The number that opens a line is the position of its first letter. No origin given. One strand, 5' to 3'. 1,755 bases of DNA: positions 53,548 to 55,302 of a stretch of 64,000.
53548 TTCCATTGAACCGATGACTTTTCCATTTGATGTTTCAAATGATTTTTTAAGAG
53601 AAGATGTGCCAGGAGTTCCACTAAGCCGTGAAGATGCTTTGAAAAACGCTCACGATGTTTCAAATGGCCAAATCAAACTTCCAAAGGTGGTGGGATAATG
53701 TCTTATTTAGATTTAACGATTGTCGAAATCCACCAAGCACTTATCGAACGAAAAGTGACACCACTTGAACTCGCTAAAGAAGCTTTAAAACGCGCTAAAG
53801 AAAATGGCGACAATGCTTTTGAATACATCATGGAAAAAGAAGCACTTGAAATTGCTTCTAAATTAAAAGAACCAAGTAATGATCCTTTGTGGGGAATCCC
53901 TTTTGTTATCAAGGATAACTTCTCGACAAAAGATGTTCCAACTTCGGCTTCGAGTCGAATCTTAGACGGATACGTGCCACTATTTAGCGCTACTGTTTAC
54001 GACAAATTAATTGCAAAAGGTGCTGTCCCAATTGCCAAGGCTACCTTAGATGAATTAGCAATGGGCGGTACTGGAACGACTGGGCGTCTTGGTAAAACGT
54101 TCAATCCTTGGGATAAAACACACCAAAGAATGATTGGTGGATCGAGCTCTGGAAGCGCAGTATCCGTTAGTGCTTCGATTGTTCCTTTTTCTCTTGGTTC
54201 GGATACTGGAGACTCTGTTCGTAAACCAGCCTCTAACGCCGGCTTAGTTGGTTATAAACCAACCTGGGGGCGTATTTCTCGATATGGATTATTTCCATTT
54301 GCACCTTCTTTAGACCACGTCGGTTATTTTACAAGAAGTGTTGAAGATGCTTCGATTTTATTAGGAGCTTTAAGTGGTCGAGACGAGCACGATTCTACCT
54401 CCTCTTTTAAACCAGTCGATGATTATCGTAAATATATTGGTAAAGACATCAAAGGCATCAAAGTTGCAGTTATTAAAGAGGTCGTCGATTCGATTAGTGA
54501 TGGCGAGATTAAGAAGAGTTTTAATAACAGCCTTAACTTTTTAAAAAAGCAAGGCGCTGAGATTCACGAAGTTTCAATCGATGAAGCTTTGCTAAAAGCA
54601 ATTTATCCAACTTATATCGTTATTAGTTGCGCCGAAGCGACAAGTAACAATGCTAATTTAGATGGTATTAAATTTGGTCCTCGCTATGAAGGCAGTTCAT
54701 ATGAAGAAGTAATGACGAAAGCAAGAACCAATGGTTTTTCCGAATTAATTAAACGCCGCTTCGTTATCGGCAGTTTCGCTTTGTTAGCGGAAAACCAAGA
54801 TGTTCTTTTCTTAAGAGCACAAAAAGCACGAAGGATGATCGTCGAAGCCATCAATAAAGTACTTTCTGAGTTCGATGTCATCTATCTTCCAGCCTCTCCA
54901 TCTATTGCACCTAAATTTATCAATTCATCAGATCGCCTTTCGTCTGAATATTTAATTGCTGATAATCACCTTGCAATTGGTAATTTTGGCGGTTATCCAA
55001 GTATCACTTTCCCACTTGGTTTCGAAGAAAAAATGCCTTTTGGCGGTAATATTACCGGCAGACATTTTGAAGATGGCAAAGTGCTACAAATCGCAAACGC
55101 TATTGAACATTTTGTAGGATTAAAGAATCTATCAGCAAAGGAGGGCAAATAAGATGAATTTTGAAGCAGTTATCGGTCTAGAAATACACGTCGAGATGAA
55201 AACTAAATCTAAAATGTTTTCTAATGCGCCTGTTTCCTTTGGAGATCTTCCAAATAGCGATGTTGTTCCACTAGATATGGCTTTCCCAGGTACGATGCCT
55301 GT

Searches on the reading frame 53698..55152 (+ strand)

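Call 68: search_protein_families(library=pfam, proteins=[window:53698-55152:+], max_evalue=0.00001)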
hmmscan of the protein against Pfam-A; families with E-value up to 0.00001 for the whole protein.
window:53698-55152:+ (484 aa): 1 family
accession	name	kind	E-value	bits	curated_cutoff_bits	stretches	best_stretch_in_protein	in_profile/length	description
PF01425.27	Amidase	-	4.4e-105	352.8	27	1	25-463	2-445/445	Amidase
